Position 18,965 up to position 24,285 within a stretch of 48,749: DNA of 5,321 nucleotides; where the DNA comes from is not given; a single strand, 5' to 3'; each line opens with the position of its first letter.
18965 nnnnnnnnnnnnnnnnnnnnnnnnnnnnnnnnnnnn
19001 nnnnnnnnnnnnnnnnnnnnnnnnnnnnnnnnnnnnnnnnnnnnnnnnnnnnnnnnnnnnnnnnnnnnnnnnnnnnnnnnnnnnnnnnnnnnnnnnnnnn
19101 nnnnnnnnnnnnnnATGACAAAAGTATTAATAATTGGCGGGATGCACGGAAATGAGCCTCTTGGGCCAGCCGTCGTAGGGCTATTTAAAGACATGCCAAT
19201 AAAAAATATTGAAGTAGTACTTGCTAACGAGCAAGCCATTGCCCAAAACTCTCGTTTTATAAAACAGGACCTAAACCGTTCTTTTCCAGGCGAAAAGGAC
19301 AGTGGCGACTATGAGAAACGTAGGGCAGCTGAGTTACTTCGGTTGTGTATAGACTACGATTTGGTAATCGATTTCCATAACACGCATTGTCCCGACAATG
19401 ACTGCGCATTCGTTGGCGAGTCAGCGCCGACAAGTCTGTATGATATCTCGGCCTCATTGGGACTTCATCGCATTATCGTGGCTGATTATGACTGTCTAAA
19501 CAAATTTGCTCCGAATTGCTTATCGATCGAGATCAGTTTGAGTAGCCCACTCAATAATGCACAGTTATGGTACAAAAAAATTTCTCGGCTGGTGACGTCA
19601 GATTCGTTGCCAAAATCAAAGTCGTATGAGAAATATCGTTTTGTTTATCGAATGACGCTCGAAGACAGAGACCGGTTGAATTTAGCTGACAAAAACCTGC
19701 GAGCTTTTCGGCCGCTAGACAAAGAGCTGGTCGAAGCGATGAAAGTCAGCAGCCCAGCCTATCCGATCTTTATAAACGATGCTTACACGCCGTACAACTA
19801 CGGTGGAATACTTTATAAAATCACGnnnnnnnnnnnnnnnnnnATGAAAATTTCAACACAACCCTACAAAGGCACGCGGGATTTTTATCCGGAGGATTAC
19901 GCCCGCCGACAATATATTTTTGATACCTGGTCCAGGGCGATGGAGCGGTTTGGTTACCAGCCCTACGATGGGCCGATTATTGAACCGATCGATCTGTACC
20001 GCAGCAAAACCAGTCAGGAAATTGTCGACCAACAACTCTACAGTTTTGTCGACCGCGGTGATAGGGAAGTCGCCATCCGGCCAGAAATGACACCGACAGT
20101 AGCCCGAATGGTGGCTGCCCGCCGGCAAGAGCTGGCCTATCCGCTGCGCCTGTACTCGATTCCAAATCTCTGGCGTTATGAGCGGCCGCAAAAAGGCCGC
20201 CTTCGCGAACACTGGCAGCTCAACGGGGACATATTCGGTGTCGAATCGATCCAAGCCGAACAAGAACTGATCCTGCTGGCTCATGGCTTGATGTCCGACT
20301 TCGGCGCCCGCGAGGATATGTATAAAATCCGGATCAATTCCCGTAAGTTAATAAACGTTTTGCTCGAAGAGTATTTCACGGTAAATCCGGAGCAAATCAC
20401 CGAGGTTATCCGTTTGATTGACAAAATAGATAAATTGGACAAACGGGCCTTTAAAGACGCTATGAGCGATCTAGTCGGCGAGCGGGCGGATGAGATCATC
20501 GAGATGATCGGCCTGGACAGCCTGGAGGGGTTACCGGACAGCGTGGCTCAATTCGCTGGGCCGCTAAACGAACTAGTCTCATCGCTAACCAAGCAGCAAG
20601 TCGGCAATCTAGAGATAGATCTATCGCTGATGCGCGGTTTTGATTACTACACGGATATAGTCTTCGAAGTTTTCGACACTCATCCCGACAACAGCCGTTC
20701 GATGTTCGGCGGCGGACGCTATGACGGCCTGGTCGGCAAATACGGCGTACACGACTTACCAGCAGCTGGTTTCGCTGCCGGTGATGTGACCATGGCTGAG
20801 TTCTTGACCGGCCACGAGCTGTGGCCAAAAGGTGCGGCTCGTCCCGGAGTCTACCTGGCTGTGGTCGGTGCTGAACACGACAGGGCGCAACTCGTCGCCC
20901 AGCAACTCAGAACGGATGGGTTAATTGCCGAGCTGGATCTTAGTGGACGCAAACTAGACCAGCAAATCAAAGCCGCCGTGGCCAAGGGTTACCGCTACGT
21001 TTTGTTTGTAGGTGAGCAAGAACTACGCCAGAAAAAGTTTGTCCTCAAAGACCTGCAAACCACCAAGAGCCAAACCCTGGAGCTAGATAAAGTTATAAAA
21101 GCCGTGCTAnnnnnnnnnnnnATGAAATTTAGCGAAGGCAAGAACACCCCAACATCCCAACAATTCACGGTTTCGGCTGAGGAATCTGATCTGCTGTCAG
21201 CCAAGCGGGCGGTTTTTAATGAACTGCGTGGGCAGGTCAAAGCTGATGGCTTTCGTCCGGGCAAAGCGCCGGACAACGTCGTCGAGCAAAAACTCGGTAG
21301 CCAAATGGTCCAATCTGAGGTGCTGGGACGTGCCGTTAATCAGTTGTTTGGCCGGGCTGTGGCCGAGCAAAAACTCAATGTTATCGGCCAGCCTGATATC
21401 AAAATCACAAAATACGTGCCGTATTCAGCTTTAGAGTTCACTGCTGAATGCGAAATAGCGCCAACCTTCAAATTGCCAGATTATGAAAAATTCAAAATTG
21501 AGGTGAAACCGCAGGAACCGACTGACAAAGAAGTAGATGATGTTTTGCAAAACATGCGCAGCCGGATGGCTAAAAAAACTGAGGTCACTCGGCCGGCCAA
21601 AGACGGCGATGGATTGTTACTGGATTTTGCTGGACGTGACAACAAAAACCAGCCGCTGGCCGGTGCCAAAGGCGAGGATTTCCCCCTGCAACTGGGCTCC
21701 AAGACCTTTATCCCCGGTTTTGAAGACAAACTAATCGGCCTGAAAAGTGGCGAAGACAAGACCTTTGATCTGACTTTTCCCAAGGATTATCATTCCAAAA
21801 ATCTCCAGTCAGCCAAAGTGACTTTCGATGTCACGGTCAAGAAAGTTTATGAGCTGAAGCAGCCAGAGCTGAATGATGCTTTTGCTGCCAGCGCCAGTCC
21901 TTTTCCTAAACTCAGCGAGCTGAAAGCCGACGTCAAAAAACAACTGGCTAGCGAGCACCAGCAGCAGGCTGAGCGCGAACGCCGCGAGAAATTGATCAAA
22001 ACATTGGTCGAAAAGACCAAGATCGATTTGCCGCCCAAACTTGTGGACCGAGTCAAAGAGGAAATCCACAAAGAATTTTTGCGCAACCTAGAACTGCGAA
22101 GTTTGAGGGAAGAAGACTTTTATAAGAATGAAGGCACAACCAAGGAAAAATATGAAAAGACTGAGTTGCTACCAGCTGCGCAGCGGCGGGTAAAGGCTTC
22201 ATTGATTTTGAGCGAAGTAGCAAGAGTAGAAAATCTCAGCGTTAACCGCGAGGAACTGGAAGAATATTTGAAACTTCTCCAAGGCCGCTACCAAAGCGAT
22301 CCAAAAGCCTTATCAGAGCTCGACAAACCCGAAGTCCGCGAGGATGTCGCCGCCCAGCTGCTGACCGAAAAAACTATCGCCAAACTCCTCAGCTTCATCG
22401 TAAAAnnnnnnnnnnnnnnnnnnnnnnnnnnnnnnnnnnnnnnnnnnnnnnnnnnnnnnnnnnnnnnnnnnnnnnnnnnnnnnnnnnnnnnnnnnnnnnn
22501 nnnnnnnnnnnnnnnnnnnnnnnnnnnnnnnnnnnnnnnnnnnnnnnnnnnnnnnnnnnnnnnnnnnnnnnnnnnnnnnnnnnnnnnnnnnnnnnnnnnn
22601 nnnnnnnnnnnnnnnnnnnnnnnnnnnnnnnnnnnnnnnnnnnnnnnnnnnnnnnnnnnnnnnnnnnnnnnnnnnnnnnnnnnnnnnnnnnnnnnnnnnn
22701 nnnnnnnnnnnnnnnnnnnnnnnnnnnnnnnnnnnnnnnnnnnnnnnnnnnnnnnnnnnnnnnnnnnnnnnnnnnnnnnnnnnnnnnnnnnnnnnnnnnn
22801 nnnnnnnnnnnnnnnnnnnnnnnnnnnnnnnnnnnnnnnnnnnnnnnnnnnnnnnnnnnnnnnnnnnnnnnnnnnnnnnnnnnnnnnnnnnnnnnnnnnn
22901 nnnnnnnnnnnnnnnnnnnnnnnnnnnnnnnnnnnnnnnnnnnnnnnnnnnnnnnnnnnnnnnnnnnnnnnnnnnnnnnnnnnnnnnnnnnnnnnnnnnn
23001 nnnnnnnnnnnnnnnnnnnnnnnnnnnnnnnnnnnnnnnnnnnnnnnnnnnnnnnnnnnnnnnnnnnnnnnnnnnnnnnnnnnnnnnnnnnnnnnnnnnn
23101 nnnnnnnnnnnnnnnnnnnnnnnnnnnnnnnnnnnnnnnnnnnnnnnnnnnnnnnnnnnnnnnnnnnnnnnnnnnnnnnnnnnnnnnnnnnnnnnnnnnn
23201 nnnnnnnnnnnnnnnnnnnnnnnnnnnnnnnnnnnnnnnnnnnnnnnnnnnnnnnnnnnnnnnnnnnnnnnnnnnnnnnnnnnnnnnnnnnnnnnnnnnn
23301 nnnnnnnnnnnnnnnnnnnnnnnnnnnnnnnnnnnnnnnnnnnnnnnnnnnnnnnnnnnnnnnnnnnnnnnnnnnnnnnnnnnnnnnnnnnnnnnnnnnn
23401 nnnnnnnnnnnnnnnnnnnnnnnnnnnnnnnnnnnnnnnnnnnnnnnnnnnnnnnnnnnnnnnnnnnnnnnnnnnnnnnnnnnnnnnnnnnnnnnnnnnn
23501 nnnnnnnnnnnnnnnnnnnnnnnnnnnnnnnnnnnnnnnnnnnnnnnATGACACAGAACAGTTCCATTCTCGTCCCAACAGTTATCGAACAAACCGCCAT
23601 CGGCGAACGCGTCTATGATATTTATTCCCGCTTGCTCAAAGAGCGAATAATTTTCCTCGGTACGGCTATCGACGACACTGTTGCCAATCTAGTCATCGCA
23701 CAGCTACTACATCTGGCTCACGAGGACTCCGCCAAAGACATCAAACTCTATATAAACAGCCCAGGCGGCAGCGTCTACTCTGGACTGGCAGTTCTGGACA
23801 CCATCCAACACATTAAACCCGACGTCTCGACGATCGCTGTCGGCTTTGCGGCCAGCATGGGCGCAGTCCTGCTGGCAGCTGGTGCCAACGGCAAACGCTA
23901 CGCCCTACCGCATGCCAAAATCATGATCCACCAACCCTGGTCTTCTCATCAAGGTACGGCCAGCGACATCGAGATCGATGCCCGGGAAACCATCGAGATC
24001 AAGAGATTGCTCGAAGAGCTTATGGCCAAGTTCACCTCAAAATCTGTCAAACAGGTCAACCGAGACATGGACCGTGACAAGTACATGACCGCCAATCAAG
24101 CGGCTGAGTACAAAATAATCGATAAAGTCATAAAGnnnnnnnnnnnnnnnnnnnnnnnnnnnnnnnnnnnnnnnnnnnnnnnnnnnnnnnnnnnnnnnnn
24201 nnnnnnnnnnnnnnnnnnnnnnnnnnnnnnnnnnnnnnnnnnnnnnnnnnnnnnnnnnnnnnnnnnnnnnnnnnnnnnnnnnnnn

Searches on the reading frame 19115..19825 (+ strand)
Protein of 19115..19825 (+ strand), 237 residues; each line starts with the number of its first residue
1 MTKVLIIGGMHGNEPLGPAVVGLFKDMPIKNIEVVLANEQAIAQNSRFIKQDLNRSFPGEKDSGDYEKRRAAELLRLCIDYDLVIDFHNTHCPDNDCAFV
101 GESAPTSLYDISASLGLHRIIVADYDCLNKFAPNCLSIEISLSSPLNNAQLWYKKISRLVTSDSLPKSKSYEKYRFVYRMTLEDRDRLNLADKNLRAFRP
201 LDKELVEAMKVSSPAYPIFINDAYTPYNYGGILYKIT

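Call 32: search_protein_families(library=ncbifam, max_evalue=0.001, proteins=[window:19115-19825:+])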
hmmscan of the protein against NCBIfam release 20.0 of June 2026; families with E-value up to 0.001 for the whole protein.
window:19115-19825:+ (237 aa): 3 families
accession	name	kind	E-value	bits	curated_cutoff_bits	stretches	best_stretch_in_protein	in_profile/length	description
NF002601.0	PRK02259.1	equivalog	2.4e-19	69.6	180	1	2-91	5-109/293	aspartoacylase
NF003706.0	PRK05324.1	subfamily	3.8e-07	29.4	170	1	30-77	85-134/336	succinylglutamate desuccinylase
TIGR03242.1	arg_catab_astE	equivalog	6.4e-06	25.7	305.65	1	3-75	43-124/319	succinylglutamate desuccinylase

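Call 88: search_protein_families(library=pfam, max_evalue=0.0001, proteins=[window:19115-19825:+])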
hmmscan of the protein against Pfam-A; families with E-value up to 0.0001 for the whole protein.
window:19115-19825:+ (237 aa): 1 family
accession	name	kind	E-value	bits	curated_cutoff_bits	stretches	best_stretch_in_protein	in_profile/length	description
PF24827.1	AstE_AspA_cat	-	6e-16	59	25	1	2-90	3-106/192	Succinylglutamate desuccinylase/Aspartoacylase catalytic domain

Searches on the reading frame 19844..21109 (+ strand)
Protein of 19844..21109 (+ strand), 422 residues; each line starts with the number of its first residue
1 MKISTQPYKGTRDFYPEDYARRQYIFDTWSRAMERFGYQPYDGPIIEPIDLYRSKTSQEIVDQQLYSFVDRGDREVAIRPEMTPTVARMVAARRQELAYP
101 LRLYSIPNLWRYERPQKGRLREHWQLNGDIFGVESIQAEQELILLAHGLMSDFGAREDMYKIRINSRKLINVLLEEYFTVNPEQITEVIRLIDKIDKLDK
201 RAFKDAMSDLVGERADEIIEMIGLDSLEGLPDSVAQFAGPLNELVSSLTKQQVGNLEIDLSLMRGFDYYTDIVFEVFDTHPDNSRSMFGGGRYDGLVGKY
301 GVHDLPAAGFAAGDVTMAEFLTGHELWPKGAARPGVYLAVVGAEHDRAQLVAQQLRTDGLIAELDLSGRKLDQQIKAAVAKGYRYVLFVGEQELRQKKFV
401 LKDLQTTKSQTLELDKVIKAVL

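Call 32: search_protein_families(library=ncbifam, max_evalue=0.001, proteins=[window:19844-21109:+])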
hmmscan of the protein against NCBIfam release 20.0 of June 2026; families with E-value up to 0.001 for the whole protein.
window:19844-21109:+ (422 aa): 25 families
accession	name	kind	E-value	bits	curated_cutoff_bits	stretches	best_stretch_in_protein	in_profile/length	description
TIGR00442.1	hisS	equivalog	1.1e-103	347.3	286.75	1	6-413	1-405/406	histidine--tRNA ligase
NF009085.0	PRK12420.1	equivalog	1.3e-56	192.7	540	1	5-418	4-423/426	histidine--tRNA ligase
TIGR00443.1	hisZ_biosyn_reg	equivalog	2.3e-56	191.2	271.65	1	12-312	1-303/314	ATP phosphoribosyltransferase regulatory subunit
NF008940.0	PRK12292.2-3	equivalog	4.8e-41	140.9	450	1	5-392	3-394/404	ATP phosphoribosyltransferase regulatory subunit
NF008942.0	PRK12292.2-5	equivalog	4.3e-36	124.5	643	1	8-419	12-425/434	ATP phosphoribosyltransferase regulatory subunit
NF008941.0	PRK12292.2-4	equivalog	1.3e-34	119.8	447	1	9-363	11-361/393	ATP phosphoribosyltransferase regulatory subunit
NF008936.0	PRK12292.1-3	equivalog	2.3e-32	112.3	492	1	9-394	9-396/406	ATP phosphoribosyltransferase regulatory subunit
NF008939.0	PRK12292.2-1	equivalog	4.3e-24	85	335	1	4-308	2-307/391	ATP phosphoribosyltransferase regulatory subunit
NF008943.0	PRK12292.3-1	equivalog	9.5e-23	80.9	690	1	9-370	28-367/403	ATP phosphoribosyltransferase regulatory subunit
NF008945.0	PRK12292.3-3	equivalog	1.2e-21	77.3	409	1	9-388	4-357/368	ATP phosphoribosyltransferase regulatory subunit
NF009086.0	PRK12421.1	equivalog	8.4e-21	74.3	318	1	15-373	17-369/389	ATP phosphoribosyltransferase regulatory subunit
NF008953.0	PRK12295.1-6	equivalog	4.1e-20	72.1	384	2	29-176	19-160/384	ATP phosphoribosyltransferase regulatory subunit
NF008938.0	PRK12292.1-6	equivalog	1.1e-17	64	833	1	9-312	10-315/420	ATP phosphoribosyltransferase regulatory subunit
NF008935.0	PRK12292.1-1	equivalog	1.3e-16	60.5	350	1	33-372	32-360/382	ATP phosphoribosyltransferase regulatory subunit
TIGR00418.1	thrS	equivalog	3.4e-13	49.4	383.65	1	340-421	480-561/565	threonine--tRNA ligase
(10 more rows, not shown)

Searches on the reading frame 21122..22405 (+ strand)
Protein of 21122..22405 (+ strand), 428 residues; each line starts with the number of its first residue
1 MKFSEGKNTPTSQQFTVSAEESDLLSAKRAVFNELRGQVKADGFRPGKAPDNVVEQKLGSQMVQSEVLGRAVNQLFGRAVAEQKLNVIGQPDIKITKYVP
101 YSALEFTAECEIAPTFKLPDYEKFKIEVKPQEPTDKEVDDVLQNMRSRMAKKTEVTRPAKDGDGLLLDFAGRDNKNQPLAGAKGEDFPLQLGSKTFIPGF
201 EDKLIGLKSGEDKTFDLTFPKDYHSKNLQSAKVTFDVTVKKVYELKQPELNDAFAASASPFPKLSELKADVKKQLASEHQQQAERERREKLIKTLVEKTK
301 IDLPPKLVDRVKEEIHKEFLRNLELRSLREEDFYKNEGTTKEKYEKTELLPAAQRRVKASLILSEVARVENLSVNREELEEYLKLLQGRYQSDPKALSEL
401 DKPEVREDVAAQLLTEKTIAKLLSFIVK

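Call 32: search_protein_families(library=ncbifam, max_evalue=0.001, proteins=[window:21122-22405:+])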
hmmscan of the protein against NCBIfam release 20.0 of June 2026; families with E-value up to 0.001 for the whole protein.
window:21122-22405:+ (428 aa): 2 families
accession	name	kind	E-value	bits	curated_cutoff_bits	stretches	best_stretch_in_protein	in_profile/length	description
TIGR00115.1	tig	equivalog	4.9e-112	374.8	180.2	1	13-423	3-410/410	trigger factor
NF045969.1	trig_like_plasma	equivalog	0.00014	20.8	140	1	233-393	199-362/399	trigger factor-related chaperone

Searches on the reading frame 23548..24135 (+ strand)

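Call 32: search_protein_families(library=ncbifam, max_evalue=0.001, proteins=[window:23548-24135:+])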
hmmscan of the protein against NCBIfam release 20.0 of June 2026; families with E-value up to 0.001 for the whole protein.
window:23548-24135:+ (196 aa): 11 families
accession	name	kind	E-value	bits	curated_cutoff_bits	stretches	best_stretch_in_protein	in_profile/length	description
NF001368.0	PRK00277.1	subfamily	3.5e-89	298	249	1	3-196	3-196/203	ATP-dependent Clp protease proteolytic subunit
TIGR00493.1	clpP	equivalog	2.3e-85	285.2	308.6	1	8-195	3-190/192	ATP-dependent Clp endopeptidase proteolytic subunit ClpP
NF009205.0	PRK12553.1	subfamily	5.9e-74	248.2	228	1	3-195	8-202/211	ATP-dependent Clp protease proteolytic subunit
NF009203.0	PRK12551.1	equivalog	8.3e-73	244.3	359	1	8-195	1-188/196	ATP-dependent Clp protease proteolytic subunit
NF011091.0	PRK14514.1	equivalog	1.1e-68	231.2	361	1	3-195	25-217/221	ATP-dependent Clp endopeptidase proteolytic subunit ClpP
NF011090.0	PRK14513.1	equivalog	8.5e-68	228.2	347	1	8-195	3-190/201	ATP-dependent Clp protease proteolytic subunit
NF009204.0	PRK12552.1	equivalog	1.6e-51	174.9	263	1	24-195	22-212/225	ATP-dependent Clp protease proteolytic subunit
NF011089.0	PRK14512.1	equivalog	2.9e-42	144.7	251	1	26-196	22-192/200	ATP-dependent Clp protease proteolytic subunit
NF045540.1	scaf_prot_MCP1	exception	1e-25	90.6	475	1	55-195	23-161/652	ClpP-like prohead protease/major capsid protein fusion protein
NF045542.1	Clp_rel_HeadMat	equivalog_domain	1.2e-24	87.1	120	1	57-194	29-165/165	head maturation protease, ClpP-related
TIGR00706.1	SppA_dom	equivalog_domain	4.7e-05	23.1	155.45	1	41-114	11-85/208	signal peptide peptidase SppA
